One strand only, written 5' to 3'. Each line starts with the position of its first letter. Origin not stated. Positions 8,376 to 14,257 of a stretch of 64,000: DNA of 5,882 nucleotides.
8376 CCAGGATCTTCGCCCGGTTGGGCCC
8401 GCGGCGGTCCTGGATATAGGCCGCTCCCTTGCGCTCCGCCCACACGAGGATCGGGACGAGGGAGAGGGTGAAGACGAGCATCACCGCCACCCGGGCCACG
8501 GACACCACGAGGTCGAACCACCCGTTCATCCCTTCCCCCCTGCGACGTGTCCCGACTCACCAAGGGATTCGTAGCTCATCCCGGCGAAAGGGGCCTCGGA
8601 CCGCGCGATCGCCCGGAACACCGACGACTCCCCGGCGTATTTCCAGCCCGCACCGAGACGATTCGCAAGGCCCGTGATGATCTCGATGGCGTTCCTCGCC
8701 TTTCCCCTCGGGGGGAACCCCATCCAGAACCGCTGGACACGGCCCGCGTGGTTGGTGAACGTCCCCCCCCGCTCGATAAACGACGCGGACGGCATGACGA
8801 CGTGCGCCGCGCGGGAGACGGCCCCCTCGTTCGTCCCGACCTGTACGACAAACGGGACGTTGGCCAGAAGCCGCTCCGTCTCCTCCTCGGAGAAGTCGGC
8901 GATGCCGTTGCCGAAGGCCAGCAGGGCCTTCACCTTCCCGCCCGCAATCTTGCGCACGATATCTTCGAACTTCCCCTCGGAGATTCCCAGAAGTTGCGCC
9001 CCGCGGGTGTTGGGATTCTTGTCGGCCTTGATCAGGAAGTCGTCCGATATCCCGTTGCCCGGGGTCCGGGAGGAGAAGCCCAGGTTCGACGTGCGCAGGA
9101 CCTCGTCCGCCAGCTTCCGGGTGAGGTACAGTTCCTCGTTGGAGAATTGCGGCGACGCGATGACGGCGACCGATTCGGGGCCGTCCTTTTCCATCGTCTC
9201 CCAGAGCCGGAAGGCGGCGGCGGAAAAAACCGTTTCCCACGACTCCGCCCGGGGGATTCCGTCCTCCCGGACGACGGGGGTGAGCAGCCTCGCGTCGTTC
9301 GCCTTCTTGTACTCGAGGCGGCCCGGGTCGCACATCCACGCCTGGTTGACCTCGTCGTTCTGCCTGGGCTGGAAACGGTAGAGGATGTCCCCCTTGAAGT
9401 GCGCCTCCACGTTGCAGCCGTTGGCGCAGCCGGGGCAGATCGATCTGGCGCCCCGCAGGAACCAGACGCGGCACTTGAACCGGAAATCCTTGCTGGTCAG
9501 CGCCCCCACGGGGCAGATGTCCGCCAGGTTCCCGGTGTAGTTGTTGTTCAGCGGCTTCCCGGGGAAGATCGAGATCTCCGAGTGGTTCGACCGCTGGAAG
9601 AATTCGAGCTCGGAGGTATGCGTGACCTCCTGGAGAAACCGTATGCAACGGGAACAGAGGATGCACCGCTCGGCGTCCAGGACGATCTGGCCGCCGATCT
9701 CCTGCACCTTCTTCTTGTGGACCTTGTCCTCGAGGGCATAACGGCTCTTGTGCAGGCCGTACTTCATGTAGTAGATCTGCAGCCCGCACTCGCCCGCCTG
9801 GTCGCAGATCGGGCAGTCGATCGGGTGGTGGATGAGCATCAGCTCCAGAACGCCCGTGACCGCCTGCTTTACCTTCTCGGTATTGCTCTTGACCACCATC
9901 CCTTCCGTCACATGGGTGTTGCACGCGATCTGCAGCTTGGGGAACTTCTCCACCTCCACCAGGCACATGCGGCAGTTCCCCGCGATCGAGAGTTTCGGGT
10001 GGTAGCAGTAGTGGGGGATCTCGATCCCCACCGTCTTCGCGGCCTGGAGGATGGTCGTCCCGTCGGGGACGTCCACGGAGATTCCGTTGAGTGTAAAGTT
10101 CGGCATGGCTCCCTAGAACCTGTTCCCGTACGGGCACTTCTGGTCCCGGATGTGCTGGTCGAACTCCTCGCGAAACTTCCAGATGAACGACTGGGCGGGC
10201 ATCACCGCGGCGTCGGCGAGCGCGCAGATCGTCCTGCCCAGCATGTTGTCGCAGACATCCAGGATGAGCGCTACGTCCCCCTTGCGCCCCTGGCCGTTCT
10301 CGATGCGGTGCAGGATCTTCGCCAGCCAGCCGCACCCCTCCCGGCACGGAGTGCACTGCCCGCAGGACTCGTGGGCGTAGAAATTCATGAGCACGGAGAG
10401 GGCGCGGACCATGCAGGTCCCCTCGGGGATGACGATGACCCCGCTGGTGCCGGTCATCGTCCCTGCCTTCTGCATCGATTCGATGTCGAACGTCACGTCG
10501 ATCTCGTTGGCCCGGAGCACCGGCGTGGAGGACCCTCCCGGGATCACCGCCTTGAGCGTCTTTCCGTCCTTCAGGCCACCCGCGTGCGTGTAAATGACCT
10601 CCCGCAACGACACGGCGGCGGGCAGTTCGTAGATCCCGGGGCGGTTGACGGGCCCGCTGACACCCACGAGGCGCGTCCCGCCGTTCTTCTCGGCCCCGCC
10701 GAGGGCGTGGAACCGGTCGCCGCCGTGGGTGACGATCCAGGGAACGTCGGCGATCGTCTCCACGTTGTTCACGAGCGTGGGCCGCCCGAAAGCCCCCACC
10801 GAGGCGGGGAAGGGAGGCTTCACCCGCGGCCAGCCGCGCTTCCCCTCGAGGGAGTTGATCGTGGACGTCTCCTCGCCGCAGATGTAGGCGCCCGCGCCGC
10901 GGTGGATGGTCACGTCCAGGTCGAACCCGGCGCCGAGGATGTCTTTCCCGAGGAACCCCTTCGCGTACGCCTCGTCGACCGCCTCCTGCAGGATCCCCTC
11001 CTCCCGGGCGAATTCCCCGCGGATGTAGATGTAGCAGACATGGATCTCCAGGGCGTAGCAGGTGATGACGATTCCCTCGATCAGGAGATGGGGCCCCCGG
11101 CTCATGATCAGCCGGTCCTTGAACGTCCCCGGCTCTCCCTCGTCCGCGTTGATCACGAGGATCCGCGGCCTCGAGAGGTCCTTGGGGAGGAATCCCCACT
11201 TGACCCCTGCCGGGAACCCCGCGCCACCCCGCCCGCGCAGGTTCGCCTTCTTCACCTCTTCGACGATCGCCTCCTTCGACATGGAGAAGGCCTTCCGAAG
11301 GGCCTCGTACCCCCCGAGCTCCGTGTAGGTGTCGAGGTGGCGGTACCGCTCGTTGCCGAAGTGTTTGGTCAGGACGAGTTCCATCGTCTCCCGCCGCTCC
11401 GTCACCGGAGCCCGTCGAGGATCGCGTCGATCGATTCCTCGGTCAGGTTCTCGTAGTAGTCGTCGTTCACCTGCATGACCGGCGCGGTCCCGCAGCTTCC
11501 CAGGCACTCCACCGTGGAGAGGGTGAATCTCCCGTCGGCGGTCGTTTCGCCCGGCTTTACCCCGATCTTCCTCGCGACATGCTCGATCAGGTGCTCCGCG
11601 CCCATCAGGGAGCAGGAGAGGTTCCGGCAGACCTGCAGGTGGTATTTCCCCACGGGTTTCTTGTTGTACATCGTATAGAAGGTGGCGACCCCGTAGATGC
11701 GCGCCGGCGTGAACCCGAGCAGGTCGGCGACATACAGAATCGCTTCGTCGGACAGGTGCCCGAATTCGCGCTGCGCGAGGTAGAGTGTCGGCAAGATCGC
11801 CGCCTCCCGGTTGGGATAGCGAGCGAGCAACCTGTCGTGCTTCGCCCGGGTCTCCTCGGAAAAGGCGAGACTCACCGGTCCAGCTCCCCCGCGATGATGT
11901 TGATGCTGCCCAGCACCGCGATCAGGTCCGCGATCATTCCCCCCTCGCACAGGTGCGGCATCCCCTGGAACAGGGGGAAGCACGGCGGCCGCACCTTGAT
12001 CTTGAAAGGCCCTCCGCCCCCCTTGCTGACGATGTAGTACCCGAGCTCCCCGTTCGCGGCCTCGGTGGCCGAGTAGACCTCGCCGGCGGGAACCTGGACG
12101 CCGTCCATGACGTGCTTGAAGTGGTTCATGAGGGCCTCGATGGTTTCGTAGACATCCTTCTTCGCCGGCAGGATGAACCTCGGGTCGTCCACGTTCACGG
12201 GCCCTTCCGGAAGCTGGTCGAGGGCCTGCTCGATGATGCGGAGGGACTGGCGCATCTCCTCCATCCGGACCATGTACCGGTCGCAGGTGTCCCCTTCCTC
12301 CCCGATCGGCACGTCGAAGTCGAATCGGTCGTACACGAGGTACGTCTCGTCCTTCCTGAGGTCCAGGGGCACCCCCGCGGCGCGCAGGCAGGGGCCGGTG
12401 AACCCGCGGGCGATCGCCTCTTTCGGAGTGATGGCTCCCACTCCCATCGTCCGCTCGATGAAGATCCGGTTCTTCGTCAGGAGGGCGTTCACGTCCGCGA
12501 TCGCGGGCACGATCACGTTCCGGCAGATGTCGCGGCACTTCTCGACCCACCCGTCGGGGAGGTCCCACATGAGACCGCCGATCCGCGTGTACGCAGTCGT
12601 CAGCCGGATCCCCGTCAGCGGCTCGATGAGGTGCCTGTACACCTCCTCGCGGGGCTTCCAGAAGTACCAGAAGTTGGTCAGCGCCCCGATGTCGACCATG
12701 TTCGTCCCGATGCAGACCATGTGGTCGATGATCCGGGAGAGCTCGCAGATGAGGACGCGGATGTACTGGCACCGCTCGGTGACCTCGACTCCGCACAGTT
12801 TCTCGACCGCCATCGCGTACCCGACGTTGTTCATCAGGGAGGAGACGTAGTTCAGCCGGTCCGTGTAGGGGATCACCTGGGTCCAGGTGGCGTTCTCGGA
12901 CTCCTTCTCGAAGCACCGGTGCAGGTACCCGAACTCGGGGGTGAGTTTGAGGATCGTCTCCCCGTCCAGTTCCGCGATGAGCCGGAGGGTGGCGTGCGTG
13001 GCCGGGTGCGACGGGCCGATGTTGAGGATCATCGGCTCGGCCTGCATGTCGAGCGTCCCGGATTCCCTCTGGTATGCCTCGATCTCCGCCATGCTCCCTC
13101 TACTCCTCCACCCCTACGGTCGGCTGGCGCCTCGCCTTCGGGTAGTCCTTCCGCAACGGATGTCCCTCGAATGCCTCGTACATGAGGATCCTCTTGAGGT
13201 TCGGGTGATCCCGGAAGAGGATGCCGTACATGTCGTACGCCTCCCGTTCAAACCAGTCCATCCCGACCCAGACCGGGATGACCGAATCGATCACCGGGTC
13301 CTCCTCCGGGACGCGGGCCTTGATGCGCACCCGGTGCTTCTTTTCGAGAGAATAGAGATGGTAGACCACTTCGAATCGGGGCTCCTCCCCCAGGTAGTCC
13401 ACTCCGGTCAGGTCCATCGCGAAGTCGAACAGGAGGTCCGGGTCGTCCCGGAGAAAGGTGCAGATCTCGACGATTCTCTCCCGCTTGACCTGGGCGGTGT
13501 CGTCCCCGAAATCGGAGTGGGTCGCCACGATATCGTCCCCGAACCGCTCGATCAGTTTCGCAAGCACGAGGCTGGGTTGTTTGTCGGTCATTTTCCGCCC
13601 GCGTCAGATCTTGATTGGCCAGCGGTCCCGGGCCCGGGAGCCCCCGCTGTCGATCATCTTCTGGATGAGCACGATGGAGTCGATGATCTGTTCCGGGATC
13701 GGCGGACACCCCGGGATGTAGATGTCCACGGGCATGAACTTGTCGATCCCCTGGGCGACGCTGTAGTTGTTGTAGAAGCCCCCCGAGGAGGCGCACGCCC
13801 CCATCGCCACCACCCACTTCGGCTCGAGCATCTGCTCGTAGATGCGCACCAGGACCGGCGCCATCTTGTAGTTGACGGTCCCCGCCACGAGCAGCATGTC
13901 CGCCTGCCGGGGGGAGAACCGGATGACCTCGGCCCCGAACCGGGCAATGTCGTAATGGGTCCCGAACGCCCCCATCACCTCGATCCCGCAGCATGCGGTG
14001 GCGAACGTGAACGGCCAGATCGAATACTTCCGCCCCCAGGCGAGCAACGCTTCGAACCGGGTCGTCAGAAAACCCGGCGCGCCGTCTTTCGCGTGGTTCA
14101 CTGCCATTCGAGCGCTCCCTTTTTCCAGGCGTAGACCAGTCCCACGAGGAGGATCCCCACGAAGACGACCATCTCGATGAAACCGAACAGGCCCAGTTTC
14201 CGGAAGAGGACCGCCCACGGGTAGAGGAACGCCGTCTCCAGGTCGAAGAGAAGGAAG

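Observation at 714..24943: Two complex I operons fused in tandem: an 11-subunit nuo2 (no NuoEFG) reads straight into a complete 14-subunit nuoA-N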

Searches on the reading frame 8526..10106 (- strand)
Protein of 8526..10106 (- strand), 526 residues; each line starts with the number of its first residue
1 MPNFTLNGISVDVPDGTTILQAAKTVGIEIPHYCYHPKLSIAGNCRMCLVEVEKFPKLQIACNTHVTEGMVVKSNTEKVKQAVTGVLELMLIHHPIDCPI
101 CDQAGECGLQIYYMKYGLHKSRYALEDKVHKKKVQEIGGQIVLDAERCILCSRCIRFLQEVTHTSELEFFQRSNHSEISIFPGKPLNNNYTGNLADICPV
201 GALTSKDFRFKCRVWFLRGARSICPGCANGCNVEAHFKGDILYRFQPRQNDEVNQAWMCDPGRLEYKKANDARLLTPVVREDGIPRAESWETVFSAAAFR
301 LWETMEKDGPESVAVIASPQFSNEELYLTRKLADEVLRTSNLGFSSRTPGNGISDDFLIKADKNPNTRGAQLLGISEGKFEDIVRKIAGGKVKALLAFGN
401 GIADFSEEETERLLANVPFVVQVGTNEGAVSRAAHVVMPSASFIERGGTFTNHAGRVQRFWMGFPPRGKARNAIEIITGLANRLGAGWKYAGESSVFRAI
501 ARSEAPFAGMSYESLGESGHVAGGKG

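Call 7: search_protein_families(library=ncbifam, proteins=[window:8526-10106:-], max_evalue=0.00001)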
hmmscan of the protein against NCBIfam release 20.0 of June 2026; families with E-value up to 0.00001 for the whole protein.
window:8526-10106:- (526 aa): 12 families
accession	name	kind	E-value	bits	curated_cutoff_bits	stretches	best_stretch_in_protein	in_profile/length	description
TIGR01973.1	NuoG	equivalog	1.6e-127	426.9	470.05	2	5-349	2-341/606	NADH-quinone oxidoreductase subunit NuoG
NF005895.0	PRK07860.1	equivalog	2.2e-106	356.8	802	2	4-349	20-363/811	NADH-quinone oxidoreductase subunit G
NF040763.1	FeFe_hydrog_A6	exception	4.4e-52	177.2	765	1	3-207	2-209/571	NADH-dependent [FeFe] hydrogenase, group A6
TIGR01591.1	Fdh-alpha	equivalog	3.8e-44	150.8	666.25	2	223-347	2-127/672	formate dehydrogenase subunit alpha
NF006305.0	PRK08493.1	equivalog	1.4e-43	149.1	591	2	3-176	3-171/819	NADH-quinone oxidoreductase subunit G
NF005745.0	PRK07569.1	equivalog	1.1e-38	132.9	333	1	4-206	6-210/238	bidirectional hydrogenase complex protein HoxU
NF040762.1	Hydr_FeFe_Clost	exception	3.5e-32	111.8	900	1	4-207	3-208/572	ferredoxin hydrogenase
NF009454.0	PRK12814.1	equivalog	1.8e-23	82.8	916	1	3-108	5-111/657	putative NADPH-dependent glutamate synthase small subunit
NF047855.1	AssmNtatRedNasC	equivalog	2.6e-19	69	1100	2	383-518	401-544/708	assimilatory nitrate reductase catalytic subunit NasC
NF041323.1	Nitr_red_NasA_Halo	equivalog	2.5e-14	52.8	1000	1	227-340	3-117/673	assimilatory nitrate reductase NasA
NF010055.0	PRK13532.1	equivalog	5.3e-09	34.9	904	0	220-344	43-175/830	nitrate reductase catalytic subunit NapA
TIGR01706.1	NAPA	equivalog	3.9e-08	32.1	930.55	0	220-346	43-177/830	periplasmic nitrate reductase subunit alpha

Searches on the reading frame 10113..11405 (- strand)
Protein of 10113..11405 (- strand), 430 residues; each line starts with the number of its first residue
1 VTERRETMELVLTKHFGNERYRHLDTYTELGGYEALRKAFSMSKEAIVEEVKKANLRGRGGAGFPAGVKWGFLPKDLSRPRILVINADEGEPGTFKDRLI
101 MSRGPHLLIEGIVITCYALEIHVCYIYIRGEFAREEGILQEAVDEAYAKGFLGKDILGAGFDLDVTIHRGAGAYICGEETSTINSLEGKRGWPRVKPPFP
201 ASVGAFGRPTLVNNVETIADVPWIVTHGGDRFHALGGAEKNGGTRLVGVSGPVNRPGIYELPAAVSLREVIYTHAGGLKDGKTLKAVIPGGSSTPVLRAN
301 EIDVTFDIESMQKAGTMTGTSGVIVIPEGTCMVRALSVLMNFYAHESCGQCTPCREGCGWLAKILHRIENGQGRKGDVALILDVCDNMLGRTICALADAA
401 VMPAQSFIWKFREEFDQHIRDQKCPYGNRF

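Call 7: search_protein_families(library=ncbifam, proteins=[window:10113-11405:-], max_evalue=0.00001)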
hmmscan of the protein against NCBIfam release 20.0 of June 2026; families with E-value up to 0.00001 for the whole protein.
window:10113-11405:- (430 aa): 6 families
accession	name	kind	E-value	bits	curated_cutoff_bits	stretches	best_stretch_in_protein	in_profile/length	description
TIGR01959.1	nuoF_fam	equivalog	4.6e-176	585.2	558.65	1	12-419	2-410/410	NADH-quinone oxidoreductase subunit NuoF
NF010120.0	PRK13596.1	equivalog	1.5e-149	498.2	389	1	21-423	17-421/433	NADH-quinone oxidoreductase subunit NuoF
NF008436.0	PRK11278.1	equivalog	2.3e-133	445.4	749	1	21-422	24-429/448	NADH-quinone oxidoreductase subunit NuoF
TIGR01945.1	rnfC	subfamily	3.8e-12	45.5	245.95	1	33-129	110-204/435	RnfABCDGE type electron transport complex subunit C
NF003454.1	PRK05035.1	equivalog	1.4e-09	37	345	1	37-144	116-220/556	electron transport complex subunit RsxC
TIGR04481.1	PR_assoc_PrdC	equivalog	3.7e-07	29.3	490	1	44-145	73-170/425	proline reductase-associated electron transfer protein PrdC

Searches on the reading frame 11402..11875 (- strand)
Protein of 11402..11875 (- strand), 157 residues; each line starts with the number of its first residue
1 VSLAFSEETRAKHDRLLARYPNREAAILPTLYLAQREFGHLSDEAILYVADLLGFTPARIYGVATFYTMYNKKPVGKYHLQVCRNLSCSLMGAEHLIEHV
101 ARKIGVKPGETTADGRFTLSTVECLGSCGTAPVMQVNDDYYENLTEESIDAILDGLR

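Call 7: search_protein_families(library=ncbifam, proteins=[window:11402-11875:-], max_evalue=0.00001)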
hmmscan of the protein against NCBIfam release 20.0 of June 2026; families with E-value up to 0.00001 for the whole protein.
window:11402-11875:- (157 aa): 9 families
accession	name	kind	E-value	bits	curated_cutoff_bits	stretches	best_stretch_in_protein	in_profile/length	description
NF005725.0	PRK07539.1-5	equivalog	4.2e-57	192.6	220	1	3-156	15-171/174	NADH-quinone oxidoreductase subunit NuoE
TIGR01958.1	nuoE_fam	subfamily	1.7e-56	190.4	142.4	1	14-156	3-147/148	NADH-quinone oxidoreductase subunit NuoE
NF005721.0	PRK07539.1-1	equivalog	1.8e-51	175.2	308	1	5-157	26-178/292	NADH-quinone oxidoreductase subunit NuoE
NF005723.0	PRK07539.1-3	equivalog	1.1e-45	155.4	226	1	5-156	2-156/158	NADH-quinone oxidoreductase subunit NuoE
NF005722.0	PRK07539.1-2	equivalog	1.2e-44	152.2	141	1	4-155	4-155/157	NADH-quinone oxidoreductase subunit NuoE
NF005724.0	PRK07539.1-4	equivalog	2.3e-44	152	280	1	2-156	15-172/240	NADH-quinone oxidoreductase subunit NuoE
NF009040.0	PRK12373.1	equivalog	1e-42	147.3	514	1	2-156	12-169/400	NADH-quinone oxidoreductase subunit E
NF005747.0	PRK07571.1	equivalog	1.4e-36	125.7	224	1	13-154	25-166/173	bidirectional hydrogenase complex protein HoxE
NF004638.0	PRK05988.1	equivalog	9.6e-36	123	198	1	7-155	8-156/159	formate dehydrogenase subunit gamma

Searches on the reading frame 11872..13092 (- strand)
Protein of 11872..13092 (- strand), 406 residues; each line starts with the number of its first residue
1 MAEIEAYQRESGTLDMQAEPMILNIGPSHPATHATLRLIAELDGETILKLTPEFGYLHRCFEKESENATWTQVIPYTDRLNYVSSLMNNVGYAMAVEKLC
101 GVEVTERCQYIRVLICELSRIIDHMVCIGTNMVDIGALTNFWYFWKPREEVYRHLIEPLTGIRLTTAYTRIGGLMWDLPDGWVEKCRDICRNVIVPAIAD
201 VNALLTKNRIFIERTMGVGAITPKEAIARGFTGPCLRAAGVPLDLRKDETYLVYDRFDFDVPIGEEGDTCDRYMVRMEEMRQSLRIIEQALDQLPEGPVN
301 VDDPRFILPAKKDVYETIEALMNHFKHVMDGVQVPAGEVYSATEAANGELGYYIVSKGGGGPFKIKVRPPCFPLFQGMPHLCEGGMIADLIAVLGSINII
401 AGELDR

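Call 7: search_protein_families(library=ncbifam, proteins=[window:11872-13092:-], max_evalue=0.00001)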
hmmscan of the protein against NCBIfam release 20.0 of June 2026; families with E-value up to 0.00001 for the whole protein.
window:11872-13092:- (406 aa): 7 families
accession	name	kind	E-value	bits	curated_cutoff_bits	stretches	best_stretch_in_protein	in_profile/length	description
TIGR01962.1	NuoD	equivalog_domain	1.4e-148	494.9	459.35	1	20-406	2-386/386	NADH dehydrogenase (quinone) subunit D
NF004739.1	PRK06075.1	equivalog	7.3e-143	476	360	1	22-406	2-384/384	NADH-quinone oxidoreductase subunit D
NF008974.0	PRK12322.1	equivalog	3.1e-130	434.4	522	2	16-320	2-305/366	NADH-quinone oxidoreductase subunit D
NF009808.0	PRK13292.1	equivalog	3.9e-130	435.1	1156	1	15-406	402-791/791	NADH-quinone oxidoreductase subunit B/C/D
NF008728.0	PRK11742.1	equivalog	3.7e-121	405.4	840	1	17-406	211-598/598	NADH-quinone oxidoreductase subunit C/D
NF005649.0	PRK07415.1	equivalog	1e-110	370.5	583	1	13-406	3-394/394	NAD(P)H-quinone oxidoreductase subunit H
NF040602.1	F420_dehyd_FpoD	exception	4.7e-102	341.8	600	1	18-406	5-372/372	F420H2 dehydrogenase subunit FpoD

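Call 44: search_solved_structures(query=window:11872-13092:-, max_evalue=1e-20)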
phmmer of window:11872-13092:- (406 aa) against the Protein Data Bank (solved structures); distinct sequences matched with E-value up to 1e-20: 54.
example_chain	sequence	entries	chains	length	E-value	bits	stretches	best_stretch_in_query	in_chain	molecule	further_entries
2fug_4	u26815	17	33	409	1.4e-110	373.1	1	14-406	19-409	NADH-quinone oxidoreductase chain 4 | NADH-QUINONE OXIDOREDUCTASE SUBUNIT 4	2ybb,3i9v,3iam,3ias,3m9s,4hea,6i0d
6g2j_D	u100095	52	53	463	8.7e-108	363.9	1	20-406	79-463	NADH dehydrogenase [ubiquinone] iron-sulfur protein 2, mitochondrial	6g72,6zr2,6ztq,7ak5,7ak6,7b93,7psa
8ba0_D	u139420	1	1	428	9.9e-108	363.7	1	18-406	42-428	Complex I-49kD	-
8b9z_D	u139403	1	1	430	1e-107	363.6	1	18-406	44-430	Complex I-49kD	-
8esw_S2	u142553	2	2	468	1.3e-107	363.2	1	18-406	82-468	Complex I-49kD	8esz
5lnk_4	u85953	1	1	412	3.7e-106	358.5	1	19-406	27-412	Mitochondrial complex I, 49 kDa subunit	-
6q9b_S2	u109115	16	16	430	4.3e-106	358.3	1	19-406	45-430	NADH:ubiquinone oxidoreductase core subunit S2,NADH:ubiquinone oxidoreductase core subunit | NDUFS2 | NDUFB11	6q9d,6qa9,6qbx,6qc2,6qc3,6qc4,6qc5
7v2c_Q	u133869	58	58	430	5.2e-106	358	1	19-406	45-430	NADH dehydrogenase [ubiquinone] iron-sulfur protein 2, mitochondrial | Complex I-49kD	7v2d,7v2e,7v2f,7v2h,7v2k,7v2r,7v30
6zk9_4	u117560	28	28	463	5.5e-106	357.9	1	19-406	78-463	Mitochondrial complex I, 49 kDa subunit | Mitochondrial complex I, ND4L subunit | Complex I-49kD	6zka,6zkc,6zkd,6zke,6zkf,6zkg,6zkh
7dgq_B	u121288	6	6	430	5.9e-106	357.8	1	19-406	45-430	NADH dehydrogenase [ubiquinone] iron-sulfur protein 2, mitochondrial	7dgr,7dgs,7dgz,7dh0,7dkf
5gpn_Z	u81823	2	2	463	6.6e-106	357.7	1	19-406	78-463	NADH dehydrogenase [ubiquinone] iron-sulfur protein 2 | NADH dehydrogenase [ubiquinone] iron-sulfur protein 2, mitochondrial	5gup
8ud1_1D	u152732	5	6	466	6.7e-106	357.6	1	19-406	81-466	NADH dehydrogenase [ubiquinone] iron-sulfur protein 2, mitochondrial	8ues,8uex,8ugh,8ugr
9buh_C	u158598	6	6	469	6.9e-106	357.6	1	19-406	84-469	NADH dehydrogenase [ubiquinone] iron-sulfur protein 2, mitochondrial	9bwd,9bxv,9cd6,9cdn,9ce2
7vxu_Q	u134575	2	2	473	7.1e-106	357.6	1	19-406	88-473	NADH dehydrogenase [ubiquinone] iron-sulfur protein 2, mitochondrial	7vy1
8uep_1D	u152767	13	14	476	7.3e-106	357.5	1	19-406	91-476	NADH dehydrogenase [ubiquinone] iron-sulfur protein 2, mitochondrial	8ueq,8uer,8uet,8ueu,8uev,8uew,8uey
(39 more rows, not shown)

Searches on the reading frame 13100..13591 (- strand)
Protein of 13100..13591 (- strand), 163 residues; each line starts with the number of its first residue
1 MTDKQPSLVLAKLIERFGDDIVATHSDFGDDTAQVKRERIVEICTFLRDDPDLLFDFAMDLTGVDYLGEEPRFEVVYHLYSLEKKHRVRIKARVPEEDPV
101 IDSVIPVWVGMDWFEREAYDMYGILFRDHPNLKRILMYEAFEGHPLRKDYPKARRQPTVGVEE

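Call 7: search_protein_families(library=ncbifam, proteins=[window:13100-13591:-], max_evalue=0.00001)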
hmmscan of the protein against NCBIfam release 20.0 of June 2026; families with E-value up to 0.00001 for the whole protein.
window:13100-13591:- (163 aa): 17 families
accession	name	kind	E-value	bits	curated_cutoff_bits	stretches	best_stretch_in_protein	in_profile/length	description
NF004733.0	PRK06074.1-5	equivalog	1.1e-46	159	225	1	12-152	12-151/203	NADH-quinone oxidoreductase subunit C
TIGR01961.1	NuoC_fam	subfamily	4.2e-45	153.2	122.45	1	34-151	4-119/122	NADH (or F420H2) dehydrogenase, subunit C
NF005856.0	PRK07785.1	equivalog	5.7e-40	137.7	224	1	16-151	87-223/246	NADH-quinone oxidoreductase subunit C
NF004730.0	PRK06074.1-1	equivalog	8.4e-40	136.8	193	1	11-151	10-157/200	NADH-quinone oxidoreductase subunit C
NF005832.0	PRK07735.1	equivalog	4.3e-37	128.4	431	1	32-151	308-424/430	NADH-quinone oxidoreductase subunit C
NF006304.0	PRK08491.1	equivalog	2.7e-32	112.4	228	1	27-151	55-175/263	NADH-quinone oxidoreductase subunit C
NF009808.0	PRK13292.1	equivalog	6.1e-31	107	1156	1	9-152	227-375/791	NADH-quinone oxidoreductase subunit B/C/D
NF004735.0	PRK06074.2-2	equivalog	1.1e-30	106.7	176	1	10-151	7-147/158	NADH-quinone oxidoreductase subunit C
NF040611.1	F420_dehyd_FpoC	exception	1.7e-30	106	220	1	10-151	7-147/158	F420H2 dehydrogenase subunit FpoC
NF004737.0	PRK06074.2-4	equivalog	4.3e-30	104.6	144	1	27-153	10-127/150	NADH-quinone oxidoreductase subunit C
NF008728.0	PRK11742.1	equivalog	7e-30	103.9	840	1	4-152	19-174/598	NADH-quinone oxidoreductase subunit C/D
NF004732.0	PRK06074.1-4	equivalog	2.1e-28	99.7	376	1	71-152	115-197/250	NADH-quinone oxidoreductase subunit C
NF009141.0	PRK12494.1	equivalog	5.7e-28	97.9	175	1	25-150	38-163/175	NAD(P)H-quinone oxidoreductase subunit J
NF004731.0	PRK06074.1-3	equivalog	7.6e-25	87.9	303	1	10-152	3-147/207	NADH-quinone oxidoreductase subunit C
NF004734.0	PRK06074.2-1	equivalog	2e-20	73.4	169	1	32-150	29-149/164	NADH-quinone oxidoreductase subunit C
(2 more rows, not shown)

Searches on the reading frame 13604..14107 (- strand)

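Call 7: search_protein_families(library=ncbifam, proteins=[window:13604-14107:-], max_evalue=0.00001)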
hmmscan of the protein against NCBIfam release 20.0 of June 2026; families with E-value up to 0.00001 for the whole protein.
window:13604-14107:- (167 aa): 12 families
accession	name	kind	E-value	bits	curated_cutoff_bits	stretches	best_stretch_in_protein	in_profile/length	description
NF011395.0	PRK14820.1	equivalog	4.7e-68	228.5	263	1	10-161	15-166/180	NADH-quinone oxidoreductase subunit B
NF011392.0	PRK14817.1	equivalog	8.9e-67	224.3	271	1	5-165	13-173/182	NADH-quinone oxidoreductase subunit B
NF011390.0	PRK14815.1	equivalog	5.7e-65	218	281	1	12-154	17-159/183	NADH dehydrogenase subunit B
NF005012.1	PRK06411.1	subfamily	7.2e-65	217.5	116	1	7-156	13-162/166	NADH-quinone oxidoreductase subunit NuoB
NF011389.0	PRK14814.1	equivalog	3.7e-64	216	285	1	17-161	22-166/186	NADH dehydrogenase subunit B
TIGR01957.1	nuoB_fam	subfamily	4.7e-63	211.4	142.7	1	13-153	2-143/145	NADH-quinone oxidoreductase subunit B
NF009808.0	PRK13292.1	equivalog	1.3e-62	211.7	1156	1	14-160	11-157/791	NADH-quinone oxidoreductase subunit B/C/D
NF011394.0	PRK14819.1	equivalog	8.4e-61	205.8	312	1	12-156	15-160/264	NADH-quinone oxidoreductase subunit B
NF011391.0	PRK14816.1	equivalog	7.6e-57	192.1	283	1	10-152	34-177/196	NADH-quinone oxidoreductase subunit B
NF011393.0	PRK14818.1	equivalog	1.6e-48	164.5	255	1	14-161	17-164/173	NADH dehydrogenase subunit B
NF011388.0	PRK14813.1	equivalog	1.6e-46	158.5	294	1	12-153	12-154/189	NADH dehydrogenase subunit B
TIGR03294.1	FrhG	equivalog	3.9e-09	36.6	245.5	1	68-148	50-140/228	coenzyme F420 hydrogenase subunit gamma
